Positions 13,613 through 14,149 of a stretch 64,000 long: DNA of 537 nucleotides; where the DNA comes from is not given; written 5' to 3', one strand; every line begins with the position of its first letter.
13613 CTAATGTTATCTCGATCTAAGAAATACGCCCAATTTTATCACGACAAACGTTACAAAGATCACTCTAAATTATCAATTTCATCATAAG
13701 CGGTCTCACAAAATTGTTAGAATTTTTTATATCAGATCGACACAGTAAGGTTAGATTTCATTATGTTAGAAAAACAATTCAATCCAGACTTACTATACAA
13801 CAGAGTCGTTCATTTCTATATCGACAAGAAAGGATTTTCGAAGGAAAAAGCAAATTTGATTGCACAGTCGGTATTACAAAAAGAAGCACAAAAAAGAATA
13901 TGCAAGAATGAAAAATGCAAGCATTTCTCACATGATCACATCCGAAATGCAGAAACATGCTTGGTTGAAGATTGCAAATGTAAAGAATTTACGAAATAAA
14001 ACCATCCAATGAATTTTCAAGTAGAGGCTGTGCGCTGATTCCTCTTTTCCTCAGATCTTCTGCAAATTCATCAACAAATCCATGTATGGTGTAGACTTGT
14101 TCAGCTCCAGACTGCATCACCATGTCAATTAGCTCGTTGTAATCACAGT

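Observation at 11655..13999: ORF-poor 2.3-kb island encoding a family of Cys/His-rich microproteins missed by standard ORF calling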

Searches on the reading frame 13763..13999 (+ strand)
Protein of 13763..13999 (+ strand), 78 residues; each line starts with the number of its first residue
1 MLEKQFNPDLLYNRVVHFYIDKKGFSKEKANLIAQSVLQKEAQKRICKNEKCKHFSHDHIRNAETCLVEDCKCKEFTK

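Call 7: search_protein_families(library=pfam, max_evalue=1, proteins=[window:13763-13996:+])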
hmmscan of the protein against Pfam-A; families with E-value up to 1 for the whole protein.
seq(78 aa): 0 families

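Call 16: find_homologous_proteins(query=window:13763-13996:+)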
Query seq(78 aa) (78 aa): 279 proteins with E <= 0.001 among 279 candidates; the best 120 are listed.
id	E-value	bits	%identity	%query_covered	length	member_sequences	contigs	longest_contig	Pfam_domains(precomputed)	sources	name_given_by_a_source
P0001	1.3e-41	157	91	100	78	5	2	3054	-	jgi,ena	-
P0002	2.5e-41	157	90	100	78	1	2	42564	-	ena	-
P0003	6.0e-41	155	90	100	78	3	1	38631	-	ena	-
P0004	1.3e-40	154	87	100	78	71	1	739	-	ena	-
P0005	2.1e-40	154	87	100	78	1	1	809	-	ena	-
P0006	4.2e-40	153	87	100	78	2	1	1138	-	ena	-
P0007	6.8e-40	152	86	100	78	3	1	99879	-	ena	-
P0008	7.1e-40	152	86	100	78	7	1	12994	-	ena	-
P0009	8.0e-40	152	87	100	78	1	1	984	-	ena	-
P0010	9.2e-40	152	86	100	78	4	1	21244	-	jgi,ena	-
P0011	9.9e-40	151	86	100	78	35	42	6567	-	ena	-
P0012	4.6e-39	149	86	100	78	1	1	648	-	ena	-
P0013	7.3e-39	149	85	100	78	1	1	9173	-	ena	-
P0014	7.7e-39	149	85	100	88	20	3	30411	-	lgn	-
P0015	1.2e-38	148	85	100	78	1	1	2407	-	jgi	-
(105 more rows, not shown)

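Call 26: predict_structure(alignment_id=A1)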
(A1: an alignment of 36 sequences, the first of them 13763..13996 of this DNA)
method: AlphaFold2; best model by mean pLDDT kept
length: 78 residues; sequences in the alignment: 36
mean_pLDDT: 75.3   pTM: 0.56
mean pLDDT of the five models: 75.3, 69.9, 69.0, 66.5, 65.7
residues with pLDDT >= 90: 26; 70-90: 14; 50-70: 34; < 50: 4
segments of 3 or more residues with pLDDT < 50: none
pLDDT, mean of each block of 10 residues (from residue 1): 69 95 96 92 72 58 58 59
secondary structure, 60 per line:
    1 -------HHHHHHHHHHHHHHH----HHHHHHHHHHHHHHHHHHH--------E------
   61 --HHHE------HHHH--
elements in order: H8-22 H27-45 H73-76

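Call 27: search_protein_representatives(alignment_id=A1)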
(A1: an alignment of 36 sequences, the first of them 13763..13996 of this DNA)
Query: 36 sequences, 78 profile positions. Proteins with E-value up to 0.001 (for the whole library): 85; up to 1e-10: 32; up to 1e-30: 3. The best 85 are listed.
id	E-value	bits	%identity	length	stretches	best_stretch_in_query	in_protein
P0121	8.1e-38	144.9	-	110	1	1-78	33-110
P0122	1.8e-35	137.4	-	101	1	1-77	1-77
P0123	2.2e-33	130.6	-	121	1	1-77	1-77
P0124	1.8e-30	121.4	-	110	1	2-78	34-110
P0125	1.3e-29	118.5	-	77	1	1-78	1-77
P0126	4.8e-29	116.8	-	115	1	1-69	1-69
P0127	4.0e-27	110.6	-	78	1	16-78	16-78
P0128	7.3e-26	106.6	-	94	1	1-77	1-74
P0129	2.8e-25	104.7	-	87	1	1-77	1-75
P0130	1.7e-24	102.1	-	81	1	1-77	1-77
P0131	2.7e-24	101.6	-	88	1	2-65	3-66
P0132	5.0e-24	100.7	-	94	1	2-65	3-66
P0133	1.2e-23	99.5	-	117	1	22-78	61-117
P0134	2.5e-22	95.2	-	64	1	1-52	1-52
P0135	2.5e-22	95.2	-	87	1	26-78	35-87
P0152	2.9e-11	59.8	-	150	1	29-78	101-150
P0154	2.6e-10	56.7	-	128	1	4-46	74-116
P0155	2.6e-10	56.7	-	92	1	4-46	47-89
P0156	6.9e-10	55.4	-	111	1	5-56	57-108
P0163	5.6e-09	52.5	-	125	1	4-48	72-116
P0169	1.2e-07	48.2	-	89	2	6-44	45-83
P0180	1.2e-06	45.0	-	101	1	5-45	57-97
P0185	5.9e-06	42.8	-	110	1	2-45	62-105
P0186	6.5e-06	42.6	-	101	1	3-46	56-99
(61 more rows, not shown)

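Call 30: search_protein_families(library=pfam, max_evalue=0.1, proteins=[P0121, P0154, P0155, P0156, P0163, P0180, P0185, P0186, P0152, P0169])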
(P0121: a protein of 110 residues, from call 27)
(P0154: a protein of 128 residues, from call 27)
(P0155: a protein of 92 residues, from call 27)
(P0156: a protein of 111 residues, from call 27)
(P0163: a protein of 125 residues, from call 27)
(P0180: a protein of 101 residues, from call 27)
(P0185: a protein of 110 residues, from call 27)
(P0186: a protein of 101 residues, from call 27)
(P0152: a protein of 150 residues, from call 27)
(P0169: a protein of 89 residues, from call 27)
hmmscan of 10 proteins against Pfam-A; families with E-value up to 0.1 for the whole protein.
P0121 (110 aa): 0 families

P0154 (128 aa): 2 families
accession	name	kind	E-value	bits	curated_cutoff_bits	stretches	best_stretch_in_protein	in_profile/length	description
PF11966.13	SSURE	-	0.024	14.9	25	1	40-109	75-142/149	SSURE domain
PF23925.1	A-sol_ELP1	-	0.029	14.6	27.6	1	12-120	45-153/203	ELP1 alpha-solenoid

P0155 (92 aa): 1 family
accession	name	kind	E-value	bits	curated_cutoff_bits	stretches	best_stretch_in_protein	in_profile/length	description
PF00873.25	ACR_tran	-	0.043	11.9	28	1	15-84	94-164/1021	AcrB/AcrD/AcrF family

P0156 (111 aa): 1 family
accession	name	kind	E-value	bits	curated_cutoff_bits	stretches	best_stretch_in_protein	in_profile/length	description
PF09379.16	FERM_N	-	0.098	13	22.7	0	35-59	12-36/64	FERM N-terminal domain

P0163 (125 aa): 0 families

P0180 (101 aa): 4 families
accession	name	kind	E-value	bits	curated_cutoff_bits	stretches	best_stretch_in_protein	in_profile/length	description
PF07627.16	PSCyt3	-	0.0063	17.2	27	1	32-60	62-90/98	Protein of unknown function (DUF1588)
PF22612.2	GH113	-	0.011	15.6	27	1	2-88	128-207/289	Glycoside Hydrolase Family 113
PF05495.17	zf-CHY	-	0.065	14.1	31.3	0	23-54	3-34/68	CHY zinc finger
PF14471.11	DUF4428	-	0.086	13.1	27.8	1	25-53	8-31/51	Domain of unknown function (DUF4428)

P0185 (110 aa): 1 family
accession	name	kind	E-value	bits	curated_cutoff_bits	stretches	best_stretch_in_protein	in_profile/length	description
PF11479.13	Suppressor_P21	-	0.097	13.3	26.9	0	68-100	8-40/80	RNA silencing suppressor P21 C-terminal domain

P0186 (101 aa): 2 families
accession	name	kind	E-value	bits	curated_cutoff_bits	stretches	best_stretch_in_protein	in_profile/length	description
PF13130.11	DUF3952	-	0.031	14.9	25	1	38-85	11-57/101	Domain of unknown function (DUF3952)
PF13143.11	DUF3986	-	0.038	15.6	20.5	1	38-82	9-53/85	Protein of unknown function (DUF3986)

P0152 (150 aa): 1 family
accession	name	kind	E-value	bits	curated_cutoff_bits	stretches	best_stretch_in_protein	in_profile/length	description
PF08495.15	FIST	-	1e-06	29.2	23.2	1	29-116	2-82/189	FIST N domain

P0169 (89 aa): 1 family
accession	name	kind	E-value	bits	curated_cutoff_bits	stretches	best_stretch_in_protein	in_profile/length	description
PF08533.16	Glyco_hydro_42C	-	0.059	13.6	21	0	41-69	23-51/58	Beta-galactosidase C-terminal domain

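Call 34: fold_search(model_id=the predicted structure, library=pdb)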
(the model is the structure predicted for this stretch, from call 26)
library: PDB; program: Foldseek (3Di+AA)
matches with E <= 10: 85; with E <= 0.001: 0
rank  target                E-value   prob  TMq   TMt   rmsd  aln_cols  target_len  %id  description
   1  4cc9_B                2.2e+00  0.85  0.39  0.32   1.1        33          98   18  Crystal structure of human SAMHD1 (amino acid residues 582-626) bound to Vpx isolated from sooty mangabey and human DC (released 2013-12-11)
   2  1i0a_C                3.2e+00  0.44  0.41  0.08   2.8        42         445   24  CRYSTAL STRUCTURE OF WILD TYPE TURKEY DELTA 1 CRYSTALLIN (EYE LENS PROTEIN) (released 2001-04-21)
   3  5aja_B                3.6e+00  0.11  0.29  0.27   4.6        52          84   21  Crystal structure of mandrill SAMHD1 (amino acid residues 1-114) bound to Vpx isolated from mandrill and human DCAF1 ( (released 2015-04-22)
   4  5oow_A                4.1e+00  0.13  0.34  0.17  10.6        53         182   13  Crystal structure of lobe II from the nucleotide binding domain of DnaK in complex with AMPPCP (released 2018-04-25)
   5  5xnb_J                4.9e+00  0.35  0.40  0.32   3.7        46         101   11  Crystal structure of the IcmS-IcmW-DotL complex of the Legionella type IVb secretion system (released 2017-09-27)
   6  5cbf_A                5.5e+00  0.57  0.36  0.28   0.9        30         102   20  Structural and Functional Characterization of a Calcium-activated Cation channel from Tsukamurella Paurometabola (released 2016-07-20)
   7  5xnb_P                5.5e+00  0.33  0.40  0.32   3.6        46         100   11  Crystal structure of the IcmS-IcmW-DotL complex of the Legionella type IVb secretion system (released 2017-09-27)
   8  9evt_U                5.5e+00  0.30  0.41  0.27   2.5        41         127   20  Structure of the small subunit of the flowering plant mitoribosome with the maturation factor RsgA (released 2026-03-18)
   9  1s8n                  5.5e+00  0.23  0.36  0.16   4.4        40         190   18  Crystal structure of Rv1626 from Mycobacterium tuberculosis (released 2004-09-21)
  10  9c39_D                5.5e+00  0.06  0.37  0.25   9.5        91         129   13  Bacteriophage Sf14 neck C6 reconstruction (released 2025-02-05)
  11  2x3m                  6.3e+00  0.44  0.41  0.20   3.1        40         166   10  Crystal Structure of Hypothetical Protein ORF239 from Pyrobaculum Spherical Virus (released 2011-02-16)
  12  5x90_G                6.7e+00  0.47  0.41  0.30   1.1        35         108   11  Structure of DotL(656-783)-IcmS-IcmW-LvgA derived from Legionella pneumophila (released 2017-06-14)
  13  4r71_C                6.7e+00  0.38  0.38  0.05   1.3        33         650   18  Structure of the Qbeta holoenzyme complex in the P1211 crystal form (released 2015-09-23)
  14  9f0y_C                6.7e+00  0.35  0.34  0.28   1.4        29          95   21  CryoEM structure of the F plasmid relaxosome with TraI in its TE mode, derived from the ss-27_+8ds+9_+143-R Locally-re (released 2025-06-04)
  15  8j56_F                7.1e+00  0.41  0.43  0.22   1.1        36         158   11  Crystal structure of the FlhDC complex from Cupriavidus necator (released 2024-02-28)
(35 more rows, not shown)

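Call 51: find_encoding_contigs(protein=P0121, flank=5000, max_places=4)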
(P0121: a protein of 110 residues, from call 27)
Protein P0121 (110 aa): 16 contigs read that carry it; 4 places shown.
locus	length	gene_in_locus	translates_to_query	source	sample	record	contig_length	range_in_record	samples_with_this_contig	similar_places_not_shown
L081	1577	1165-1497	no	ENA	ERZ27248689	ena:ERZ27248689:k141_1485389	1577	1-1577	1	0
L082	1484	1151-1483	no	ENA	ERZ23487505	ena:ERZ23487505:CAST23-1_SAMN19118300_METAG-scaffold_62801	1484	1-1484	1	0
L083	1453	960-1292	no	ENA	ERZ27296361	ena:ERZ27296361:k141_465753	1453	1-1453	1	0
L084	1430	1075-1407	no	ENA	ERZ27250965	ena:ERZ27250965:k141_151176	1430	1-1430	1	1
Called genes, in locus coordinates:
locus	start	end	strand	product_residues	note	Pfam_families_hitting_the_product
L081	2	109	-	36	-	?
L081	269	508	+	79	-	PF01037:AsnC_trans_reg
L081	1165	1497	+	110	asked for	-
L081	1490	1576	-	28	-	?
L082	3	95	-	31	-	?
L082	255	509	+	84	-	PF01037:AsnC_trans_reg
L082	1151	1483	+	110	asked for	?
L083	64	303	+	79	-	PF01037:AsnC_trans_reg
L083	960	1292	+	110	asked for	-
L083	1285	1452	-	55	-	?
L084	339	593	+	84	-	PF01037:AsnC_trans_reg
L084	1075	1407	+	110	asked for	-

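Call 73: find_encoding_contigs(protein=P0155, flank=6000, max_places=3)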
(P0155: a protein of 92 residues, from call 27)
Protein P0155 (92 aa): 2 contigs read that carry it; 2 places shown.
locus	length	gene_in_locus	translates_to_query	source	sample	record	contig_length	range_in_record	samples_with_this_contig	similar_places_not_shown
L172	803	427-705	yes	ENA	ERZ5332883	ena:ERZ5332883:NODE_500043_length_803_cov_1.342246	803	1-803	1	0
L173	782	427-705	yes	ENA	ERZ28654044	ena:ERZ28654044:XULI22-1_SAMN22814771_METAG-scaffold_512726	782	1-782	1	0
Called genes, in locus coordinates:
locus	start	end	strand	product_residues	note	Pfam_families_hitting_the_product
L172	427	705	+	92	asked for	-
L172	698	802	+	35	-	?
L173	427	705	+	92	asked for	-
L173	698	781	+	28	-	?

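Call 78: search_protein_families(library=ncbifam, max_evalue=0.01, proteins=[window:13763-13999:+])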
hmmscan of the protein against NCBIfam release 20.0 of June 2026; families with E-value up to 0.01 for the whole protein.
window:13763-13999:+ (78 aa): 0 families

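Call 88: search_protein_families(library=phrogs, max_evalue=0.01, proteins=[window:13763-13999:+])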
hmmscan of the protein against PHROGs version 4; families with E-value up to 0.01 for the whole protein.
window:13763-13999:+ (78 aa): 1 family
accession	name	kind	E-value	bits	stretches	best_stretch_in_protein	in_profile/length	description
phrog_6114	-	unknown function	4.9e-06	27.9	1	44-74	25-55/59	-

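Call 89: search_protein_families(library=padloc, max_evalue=0.01, proteins=[window:13763-13999:+])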
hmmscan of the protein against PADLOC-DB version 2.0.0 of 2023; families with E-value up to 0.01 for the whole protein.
window:13763-13999:+ (78 aa): 0 families

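Call 90: search_dna_similar(query=window:13763-13996:+, collection=phages, mode=protein, max_evalue=1, max_rows=25)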
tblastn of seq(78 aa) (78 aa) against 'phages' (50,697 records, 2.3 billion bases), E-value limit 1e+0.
Records with a match: 8; places in all: 8; records where one place covers at least 80% of the query: 0.
Best place of each record, by identity: <60% 8.
By first word of the organism name: Mycobacterium 8.
By host as written in the record: Mycobacterium smegmatis mc2 155 6; Mycobacterium 1; Mycobacterium sp. 1.
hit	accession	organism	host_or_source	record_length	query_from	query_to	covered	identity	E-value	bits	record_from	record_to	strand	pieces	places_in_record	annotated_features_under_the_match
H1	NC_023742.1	Mycobacterium phage Akoma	Mycobacterium smegmatis mc2 155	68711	24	74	65%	32.1%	6e-2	36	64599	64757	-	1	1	95: hypothetical protein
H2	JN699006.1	Mycobacterium phage Akoma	Mycobacterium smegmatis mc2 155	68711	24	74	65%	32.1%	6e-2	36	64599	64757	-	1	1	95: hypothetical protein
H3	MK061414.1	Mycobacterium phage Marley1013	Mycobacterium smegmatis mc2 155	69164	24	74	65%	32.1%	6e-2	36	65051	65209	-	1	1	none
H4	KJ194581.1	Mycobacterium phage Audrey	Mycobacterium smegmatis mc2 155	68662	24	74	65%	32.1%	6e-1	33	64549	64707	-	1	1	94: hypothetical protein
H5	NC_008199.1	Mycobacterium phage Pipefish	Mycobacterium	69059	24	74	65%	32.1%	6e-1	33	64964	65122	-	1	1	gp93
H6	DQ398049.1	Mycobacterium phage Pipefish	Mycobacterium sp.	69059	24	74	65%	32.1%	6e-1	33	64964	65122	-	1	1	93: hypothetical protein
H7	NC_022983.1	Mycobacterium phage Bernardo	Mycobacterium smegmatis mc2 155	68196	40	74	45%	31.4%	3e-1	34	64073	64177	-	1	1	none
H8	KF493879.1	Mycobacterium phage Bernardo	Mycobacterium smegmatis mc2 155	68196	40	74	45%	31.4%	3e-1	34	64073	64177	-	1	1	none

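Call 91: get_annotated_region(hit=H1, flank=600)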
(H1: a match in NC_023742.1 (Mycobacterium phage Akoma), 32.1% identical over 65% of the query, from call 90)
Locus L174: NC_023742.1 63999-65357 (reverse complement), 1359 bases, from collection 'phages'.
description: Mycobacterium phage Akoma, complete genome.
organism: Mycobacterium phage Akoma (NCBI taxid 1089110)
taxonomy: Viruses; Duplodnaviria; Heunggongvirae; Uroviricota; Caudoviricetes; Bclasvirinae; Pipefishvirus
host: Mycobacterium smegmatis mc2 155; source: soil; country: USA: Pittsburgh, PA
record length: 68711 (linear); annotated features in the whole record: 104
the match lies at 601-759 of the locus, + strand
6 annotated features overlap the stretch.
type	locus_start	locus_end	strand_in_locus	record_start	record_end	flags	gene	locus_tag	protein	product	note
CDS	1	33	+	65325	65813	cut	97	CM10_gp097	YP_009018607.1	hypothetical protein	gp97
CDS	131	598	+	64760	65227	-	96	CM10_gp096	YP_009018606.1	hypothetical protein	gp96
CDS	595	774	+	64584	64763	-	95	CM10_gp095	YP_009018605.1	hypothetical protein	gp95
CDS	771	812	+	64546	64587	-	94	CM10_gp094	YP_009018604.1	hypothetical protein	gp94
CDS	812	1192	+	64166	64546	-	93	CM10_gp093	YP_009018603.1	HNH endonuclease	gp93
CDS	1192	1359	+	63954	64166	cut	92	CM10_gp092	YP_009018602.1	hypothetical protein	gp92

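Call 93: search_solved_structures(query=A1, max_evalue=10, show_alignments=3)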
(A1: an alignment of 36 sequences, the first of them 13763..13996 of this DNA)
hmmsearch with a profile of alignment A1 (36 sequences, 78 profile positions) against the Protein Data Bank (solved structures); distinct sequences matched with E-value up to 10: 3.
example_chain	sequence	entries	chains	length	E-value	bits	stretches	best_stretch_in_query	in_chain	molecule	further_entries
4art_A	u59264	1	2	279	0.82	13.4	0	16-55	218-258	STRUCTURAL PROTEIN ORF273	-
4ats_A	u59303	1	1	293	1.2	13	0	16-55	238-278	STRUCTURAL PROTEIN ORF273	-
2oq5_A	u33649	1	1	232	1.4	12.7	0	40-59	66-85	Transmembrane protease, serine 11E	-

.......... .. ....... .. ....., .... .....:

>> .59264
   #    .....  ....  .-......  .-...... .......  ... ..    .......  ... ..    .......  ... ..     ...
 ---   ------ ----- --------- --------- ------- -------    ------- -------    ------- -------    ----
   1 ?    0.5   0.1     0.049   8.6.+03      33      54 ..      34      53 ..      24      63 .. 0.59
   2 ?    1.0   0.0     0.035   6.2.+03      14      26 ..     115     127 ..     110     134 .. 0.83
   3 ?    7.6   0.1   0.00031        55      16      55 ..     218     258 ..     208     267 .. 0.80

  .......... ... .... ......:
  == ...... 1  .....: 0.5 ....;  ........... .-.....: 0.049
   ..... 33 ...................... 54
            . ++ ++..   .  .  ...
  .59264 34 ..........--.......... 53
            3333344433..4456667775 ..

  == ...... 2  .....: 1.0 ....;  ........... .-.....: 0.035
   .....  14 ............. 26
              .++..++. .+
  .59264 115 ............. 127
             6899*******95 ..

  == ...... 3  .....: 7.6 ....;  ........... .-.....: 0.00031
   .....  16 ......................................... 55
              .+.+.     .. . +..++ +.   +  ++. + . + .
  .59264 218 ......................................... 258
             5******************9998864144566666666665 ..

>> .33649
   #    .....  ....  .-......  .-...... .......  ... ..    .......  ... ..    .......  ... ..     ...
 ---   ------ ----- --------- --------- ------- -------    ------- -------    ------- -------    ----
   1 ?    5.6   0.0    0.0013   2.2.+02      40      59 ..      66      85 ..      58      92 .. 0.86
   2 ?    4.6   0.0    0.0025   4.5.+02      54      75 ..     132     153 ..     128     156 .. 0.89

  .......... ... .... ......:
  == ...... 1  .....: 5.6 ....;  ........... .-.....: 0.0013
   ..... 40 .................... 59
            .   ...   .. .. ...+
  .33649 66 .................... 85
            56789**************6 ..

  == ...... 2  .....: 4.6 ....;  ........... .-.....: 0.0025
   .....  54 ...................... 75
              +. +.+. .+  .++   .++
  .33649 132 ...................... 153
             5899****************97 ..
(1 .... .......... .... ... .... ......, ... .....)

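Call 94: search_protein_families(library=phrogs, alignment_id=A1, max_evalue=0.01)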
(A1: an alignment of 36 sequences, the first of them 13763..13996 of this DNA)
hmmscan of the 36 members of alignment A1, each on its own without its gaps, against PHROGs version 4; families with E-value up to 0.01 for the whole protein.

A. member 1, window:13763-13996:+ (78 aa): 1 family
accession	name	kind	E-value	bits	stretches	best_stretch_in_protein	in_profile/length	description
phrog_6114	-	unknown function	4.9e-06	27.9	1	44-74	25-55/59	-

B. families by the number of members that match (of 36 scanned): 4 families
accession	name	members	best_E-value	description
phrog_6114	-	36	1.7e-07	-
phrog_4974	-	16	0.00044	-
phrog_17390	-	1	0.0035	-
phrog_10251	-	1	0.0058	-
